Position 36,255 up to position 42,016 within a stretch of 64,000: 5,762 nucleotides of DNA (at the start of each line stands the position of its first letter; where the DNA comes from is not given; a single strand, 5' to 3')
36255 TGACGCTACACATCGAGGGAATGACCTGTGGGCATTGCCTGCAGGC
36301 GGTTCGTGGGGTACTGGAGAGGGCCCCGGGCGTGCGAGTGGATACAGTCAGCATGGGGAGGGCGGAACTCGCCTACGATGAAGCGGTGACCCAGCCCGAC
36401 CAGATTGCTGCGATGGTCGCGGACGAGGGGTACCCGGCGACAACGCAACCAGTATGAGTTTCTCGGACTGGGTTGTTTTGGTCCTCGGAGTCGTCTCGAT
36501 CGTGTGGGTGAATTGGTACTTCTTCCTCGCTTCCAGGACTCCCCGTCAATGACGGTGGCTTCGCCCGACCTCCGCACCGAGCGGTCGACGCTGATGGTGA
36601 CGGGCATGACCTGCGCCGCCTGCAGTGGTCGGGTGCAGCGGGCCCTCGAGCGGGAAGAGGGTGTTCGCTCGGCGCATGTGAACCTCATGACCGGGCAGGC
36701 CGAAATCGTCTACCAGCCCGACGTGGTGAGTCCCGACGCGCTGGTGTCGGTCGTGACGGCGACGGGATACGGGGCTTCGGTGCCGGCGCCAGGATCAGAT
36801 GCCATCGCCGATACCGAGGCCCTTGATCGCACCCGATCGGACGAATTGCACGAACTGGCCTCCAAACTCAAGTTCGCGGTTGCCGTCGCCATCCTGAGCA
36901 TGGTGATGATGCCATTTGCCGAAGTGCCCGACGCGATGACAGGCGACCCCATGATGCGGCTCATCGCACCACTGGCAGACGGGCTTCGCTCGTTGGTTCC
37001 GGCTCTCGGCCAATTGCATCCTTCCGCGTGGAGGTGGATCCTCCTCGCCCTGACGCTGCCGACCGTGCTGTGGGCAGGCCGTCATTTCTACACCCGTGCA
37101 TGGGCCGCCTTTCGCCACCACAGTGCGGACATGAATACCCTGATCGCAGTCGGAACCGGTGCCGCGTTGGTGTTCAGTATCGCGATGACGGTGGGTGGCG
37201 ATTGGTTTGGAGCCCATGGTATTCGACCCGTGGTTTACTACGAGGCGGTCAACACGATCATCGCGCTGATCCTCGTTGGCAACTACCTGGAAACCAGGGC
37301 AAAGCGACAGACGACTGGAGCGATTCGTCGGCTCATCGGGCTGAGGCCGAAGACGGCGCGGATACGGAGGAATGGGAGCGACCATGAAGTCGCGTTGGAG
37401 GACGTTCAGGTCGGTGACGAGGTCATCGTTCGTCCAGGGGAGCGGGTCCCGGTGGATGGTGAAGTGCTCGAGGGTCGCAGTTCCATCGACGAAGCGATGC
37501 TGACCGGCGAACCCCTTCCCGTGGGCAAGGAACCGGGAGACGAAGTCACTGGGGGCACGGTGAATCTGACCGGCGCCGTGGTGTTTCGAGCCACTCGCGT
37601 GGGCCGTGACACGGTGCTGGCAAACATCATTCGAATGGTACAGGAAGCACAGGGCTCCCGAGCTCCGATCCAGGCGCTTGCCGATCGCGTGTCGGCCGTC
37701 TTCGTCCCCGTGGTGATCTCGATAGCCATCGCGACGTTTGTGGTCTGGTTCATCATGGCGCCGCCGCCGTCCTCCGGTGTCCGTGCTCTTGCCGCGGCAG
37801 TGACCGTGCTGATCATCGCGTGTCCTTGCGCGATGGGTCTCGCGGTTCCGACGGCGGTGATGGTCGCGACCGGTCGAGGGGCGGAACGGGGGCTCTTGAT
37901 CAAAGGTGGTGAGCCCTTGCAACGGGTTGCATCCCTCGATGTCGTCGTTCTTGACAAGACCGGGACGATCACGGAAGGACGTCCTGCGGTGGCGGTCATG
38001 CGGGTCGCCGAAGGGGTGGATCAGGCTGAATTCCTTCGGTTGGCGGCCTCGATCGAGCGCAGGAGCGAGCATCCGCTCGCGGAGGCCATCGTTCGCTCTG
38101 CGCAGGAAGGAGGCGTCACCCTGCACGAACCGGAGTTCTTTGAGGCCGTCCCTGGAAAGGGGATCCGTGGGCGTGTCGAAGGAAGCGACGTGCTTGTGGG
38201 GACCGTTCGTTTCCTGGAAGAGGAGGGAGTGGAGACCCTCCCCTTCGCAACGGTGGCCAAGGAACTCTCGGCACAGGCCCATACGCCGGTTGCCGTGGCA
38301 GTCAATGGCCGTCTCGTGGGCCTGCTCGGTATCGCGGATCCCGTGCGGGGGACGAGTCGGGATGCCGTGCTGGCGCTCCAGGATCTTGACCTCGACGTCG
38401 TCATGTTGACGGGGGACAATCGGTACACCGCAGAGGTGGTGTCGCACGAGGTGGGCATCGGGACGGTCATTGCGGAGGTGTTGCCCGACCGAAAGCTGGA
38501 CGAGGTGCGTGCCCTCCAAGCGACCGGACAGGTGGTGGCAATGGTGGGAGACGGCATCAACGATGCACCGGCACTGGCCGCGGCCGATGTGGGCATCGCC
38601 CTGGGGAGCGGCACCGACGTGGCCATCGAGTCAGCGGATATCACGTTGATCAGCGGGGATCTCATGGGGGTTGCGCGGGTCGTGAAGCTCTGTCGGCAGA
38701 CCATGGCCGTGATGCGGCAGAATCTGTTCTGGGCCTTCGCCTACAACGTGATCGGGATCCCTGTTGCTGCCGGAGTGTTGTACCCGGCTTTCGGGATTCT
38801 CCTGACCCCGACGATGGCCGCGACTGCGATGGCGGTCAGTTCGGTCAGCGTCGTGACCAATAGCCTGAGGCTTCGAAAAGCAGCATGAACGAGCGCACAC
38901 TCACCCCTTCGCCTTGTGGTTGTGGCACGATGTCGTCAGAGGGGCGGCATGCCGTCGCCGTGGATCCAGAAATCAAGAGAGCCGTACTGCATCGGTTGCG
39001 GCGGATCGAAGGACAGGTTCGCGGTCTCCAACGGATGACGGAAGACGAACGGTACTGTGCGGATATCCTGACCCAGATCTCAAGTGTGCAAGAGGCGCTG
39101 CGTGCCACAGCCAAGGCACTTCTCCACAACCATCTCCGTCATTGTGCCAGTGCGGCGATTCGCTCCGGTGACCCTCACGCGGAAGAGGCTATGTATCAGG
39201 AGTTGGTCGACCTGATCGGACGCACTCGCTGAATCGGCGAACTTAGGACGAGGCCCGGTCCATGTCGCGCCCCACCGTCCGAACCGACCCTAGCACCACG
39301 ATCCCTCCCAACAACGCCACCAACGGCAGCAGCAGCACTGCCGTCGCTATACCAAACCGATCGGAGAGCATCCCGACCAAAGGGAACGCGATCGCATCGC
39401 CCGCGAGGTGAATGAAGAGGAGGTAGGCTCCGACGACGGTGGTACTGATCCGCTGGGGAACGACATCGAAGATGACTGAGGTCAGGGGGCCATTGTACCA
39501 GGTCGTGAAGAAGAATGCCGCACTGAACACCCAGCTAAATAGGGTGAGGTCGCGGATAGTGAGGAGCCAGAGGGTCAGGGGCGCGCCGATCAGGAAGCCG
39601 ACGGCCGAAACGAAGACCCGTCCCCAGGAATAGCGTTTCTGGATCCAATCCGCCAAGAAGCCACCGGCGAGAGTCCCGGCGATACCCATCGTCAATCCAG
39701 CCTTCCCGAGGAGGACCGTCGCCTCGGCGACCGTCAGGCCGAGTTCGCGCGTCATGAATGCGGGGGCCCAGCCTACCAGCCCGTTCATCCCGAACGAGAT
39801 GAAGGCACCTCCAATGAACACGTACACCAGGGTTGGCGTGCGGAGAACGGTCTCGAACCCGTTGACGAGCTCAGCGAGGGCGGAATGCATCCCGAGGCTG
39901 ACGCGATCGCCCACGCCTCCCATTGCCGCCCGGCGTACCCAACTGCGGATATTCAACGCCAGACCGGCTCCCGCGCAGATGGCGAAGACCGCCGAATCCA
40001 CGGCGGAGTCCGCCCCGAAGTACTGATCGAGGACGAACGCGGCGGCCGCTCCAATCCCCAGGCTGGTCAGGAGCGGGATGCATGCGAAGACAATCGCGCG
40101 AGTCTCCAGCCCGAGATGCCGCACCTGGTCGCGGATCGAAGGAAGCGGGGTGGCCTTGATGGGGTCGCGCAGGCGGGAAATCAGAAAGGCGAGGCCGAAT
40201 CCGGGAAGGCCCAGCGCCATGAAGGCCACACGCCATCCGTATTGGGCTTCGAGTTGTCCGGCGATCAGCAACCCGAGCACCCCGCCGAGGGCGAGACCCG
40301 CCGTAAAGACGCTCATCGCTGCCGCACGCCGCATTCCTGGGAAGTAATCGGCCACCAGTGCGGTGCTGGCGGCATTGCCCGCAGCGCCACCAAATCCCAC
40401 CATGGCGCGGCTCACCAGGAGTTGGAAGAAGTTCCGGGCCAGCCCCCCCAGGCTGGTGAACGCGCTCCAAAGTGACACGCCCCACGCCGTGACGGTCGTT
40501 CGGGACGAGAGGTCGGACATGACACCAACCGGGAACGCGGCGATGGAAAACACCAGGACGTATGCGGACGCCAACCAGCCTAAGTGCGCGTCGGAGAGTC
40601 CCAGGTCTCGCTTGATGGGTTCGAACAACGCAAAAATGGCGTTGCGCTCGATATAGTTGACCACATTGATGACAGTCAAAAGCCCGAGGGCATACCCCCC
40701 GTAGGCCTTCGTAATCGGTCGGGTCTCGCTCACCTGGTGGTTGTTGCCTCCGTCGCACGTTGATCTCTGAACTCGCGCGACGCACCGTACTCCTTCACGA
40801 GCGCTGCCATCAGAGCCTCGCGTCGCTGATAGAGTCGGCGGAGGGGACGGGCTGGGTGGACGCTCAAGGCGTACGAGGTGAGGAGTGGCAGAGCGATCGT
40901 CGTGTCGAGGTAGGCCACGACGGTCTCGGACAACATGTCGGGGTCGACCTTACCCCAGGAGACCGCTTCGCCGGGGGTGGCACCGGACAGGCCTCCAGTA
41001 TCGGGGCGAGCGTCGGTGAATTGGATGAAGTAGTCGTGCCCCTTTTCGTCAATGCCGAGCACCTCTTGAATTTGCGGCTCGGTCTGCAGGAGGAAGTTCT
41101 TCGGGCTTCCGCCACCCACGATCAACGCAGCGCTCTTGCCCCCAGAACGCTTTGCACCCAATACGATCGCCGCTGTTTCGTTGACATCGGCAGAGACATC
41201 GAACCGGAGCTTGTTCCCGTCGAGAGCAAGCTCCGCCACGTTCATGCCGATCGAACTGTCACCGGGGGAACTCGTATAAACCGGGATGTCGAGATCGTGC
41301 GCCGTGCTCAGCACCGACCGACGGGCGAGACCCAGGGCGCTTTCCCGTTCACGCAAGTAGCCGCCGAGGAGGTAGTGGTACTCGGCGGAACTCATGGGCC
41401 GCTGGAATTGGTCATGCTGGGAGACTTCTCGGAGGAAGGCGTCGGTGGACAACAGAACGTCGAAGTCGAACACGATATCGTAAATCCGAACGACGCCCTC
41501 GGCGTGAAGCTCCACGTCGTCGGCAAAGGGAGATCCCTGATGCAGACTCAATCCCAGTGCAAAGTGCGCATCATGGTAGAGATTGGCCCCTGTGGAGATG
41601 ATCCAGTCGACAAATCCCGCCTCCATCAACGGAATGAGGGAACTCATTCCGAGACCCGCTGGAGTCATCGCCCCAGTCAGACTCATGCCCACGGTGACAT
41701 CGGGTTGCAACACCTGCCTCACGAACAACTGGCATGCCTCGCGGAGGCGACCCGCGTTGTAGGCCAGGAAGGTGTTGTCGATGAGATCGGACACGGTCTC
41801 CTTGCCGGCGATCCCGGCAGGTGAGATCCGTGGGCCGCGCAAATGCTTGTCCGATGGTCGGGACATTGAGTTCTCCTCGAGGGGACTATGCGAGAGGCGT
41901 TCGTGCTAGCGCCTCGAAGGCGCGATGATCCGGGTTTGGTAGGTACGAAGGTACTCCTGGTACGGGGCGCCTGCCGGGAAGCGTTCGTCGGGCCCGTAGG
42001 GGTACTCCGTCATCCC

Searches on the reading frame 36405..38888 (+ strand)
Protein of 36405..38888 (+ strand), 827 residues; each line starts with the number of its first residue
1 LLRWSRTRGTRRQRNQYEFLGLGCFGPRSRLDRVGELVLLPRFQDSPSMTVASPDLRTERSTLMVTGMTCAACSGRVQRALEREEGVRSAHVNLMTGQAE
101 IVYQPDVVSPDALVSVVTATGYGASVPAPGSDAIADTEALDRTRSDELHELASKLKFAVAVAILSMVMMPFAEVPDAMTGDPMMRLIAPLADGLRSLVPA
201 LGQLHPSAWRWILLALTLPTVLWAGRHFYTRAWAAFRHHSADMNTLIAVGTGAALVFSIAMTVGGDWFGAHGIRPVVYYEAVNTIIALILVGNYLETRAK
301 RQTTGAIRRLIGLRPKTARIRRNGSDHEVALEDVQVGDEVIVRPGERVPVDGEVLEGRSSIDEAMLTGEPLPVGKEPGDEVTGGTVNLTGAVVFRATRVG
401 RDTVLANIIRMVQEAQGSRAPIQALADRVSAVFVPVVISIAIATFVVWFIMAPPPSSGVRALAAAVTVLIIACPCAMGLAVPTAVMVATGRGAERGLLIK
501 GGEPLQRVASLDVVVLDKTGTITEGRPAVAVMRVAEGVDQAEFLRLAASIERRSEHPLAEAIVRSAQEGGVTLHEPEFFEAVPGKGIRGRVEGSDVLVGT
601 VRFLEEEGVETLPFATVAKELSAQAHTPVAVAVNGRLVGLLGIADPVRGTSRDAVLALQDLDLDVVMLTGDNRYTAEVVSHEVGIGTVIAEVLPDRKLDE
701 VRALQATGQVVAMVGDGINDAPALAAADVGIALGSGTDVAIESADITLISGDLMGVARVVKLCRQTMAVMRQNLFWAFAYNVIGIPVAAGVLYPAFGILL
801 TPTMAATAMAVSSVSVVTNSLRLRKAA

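Call 7: search_protein_families(library=pfam, proteins=[window:36405-38888:+], max_evalue=0.001)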
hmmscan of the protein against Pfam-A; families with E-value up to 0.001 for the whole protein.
window:36405-38888:+ (827 aa): 4 families
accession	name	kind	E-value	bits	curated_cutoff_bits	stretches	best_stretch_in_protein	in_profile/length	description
PF00122.25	E1-E2_ATPase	-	6.1e-59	199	28.1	1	313-494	2-180/181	E1-E2 ATPase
PF00702.32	Hydrolase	-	2.5e-30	106.8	26.4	1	512-728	2-191/191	haloacid dehalogenase-like hydrolase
PF00403.32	HMA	-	1.1e-14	55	24.8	1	62-122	1-61/62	Heavy-metal-associated domain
PF08282.18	Hydrolase_3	-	6.1e-05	23.3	20.9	1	704-759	199-254/255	haloacid dehalogenase-like hydrolase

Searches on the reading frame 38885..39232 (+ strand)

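Call 88: search_protein_families(library=pfam, proteins=[window:38885-39232:+], max_evalue=0.0001)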
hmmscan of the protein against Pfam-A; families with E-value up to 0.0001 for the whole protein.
window:38885-39232:+ (115 aa): 1 family
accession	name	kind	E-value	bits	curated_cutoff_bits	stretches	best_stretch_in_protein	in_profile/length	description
PF02583.22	Trns_repr_metal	-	5.9e-28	97.5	22.8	1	31-111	2-76/78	Metal-sensitive transcriptional repressor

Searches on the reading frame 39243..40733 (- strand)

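Call 7: search_protein_families(library=pfam, proteins=[window:39243-40733:-], max_evalue=0.001)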
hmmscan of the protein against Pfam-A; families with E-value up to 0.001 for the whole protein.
window:39243-40733:- (496 aa): 2 families
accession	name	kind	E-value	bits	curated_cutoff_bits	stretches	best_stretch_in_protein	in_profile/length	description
PF07690.21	MFS_1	-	4.9e-41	141.2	33.4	1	20-445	2-343/347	Major Facilitator Superfamily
PF03137.26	OATP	-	1.9e-07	30.2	25.8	1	284-368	277-361/545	Organic Anion Transporter Polypeptide (OATP) family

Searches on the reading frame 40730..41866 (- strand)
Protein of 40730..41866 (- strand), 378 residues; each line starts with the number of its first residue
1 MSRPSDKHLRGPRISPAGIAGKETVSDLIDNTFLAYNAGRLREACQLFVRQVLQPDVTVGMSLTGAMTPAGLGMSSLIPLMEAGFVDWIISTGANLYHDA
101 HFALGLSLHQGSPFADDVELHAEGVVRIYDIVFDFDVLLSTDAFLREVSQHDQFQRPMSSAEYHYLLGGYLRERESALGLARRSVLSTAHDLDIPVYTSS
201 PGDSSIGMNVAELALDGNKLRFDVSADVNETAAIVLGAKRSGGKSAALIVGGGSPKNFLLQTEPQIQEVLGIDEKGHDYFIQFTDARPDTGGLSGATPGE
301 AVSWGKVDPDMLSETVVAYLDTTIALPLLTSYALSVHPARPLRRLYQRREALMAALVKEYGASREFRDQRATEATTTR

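Call 7: search_protein_families(library=pfam, proteins=[window:40730-41866:-], max_evalue=0.001)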
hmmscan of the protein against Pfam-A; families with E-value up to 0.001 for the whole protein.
window:40730-41866:- (378 aa): 1 family
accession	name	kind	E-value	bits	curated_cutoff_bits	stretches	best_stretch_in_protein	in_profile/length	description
PF01916.23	DS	-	6.3e-67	226.3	27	1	34-332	9-287/288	Deoxyhypusine synthase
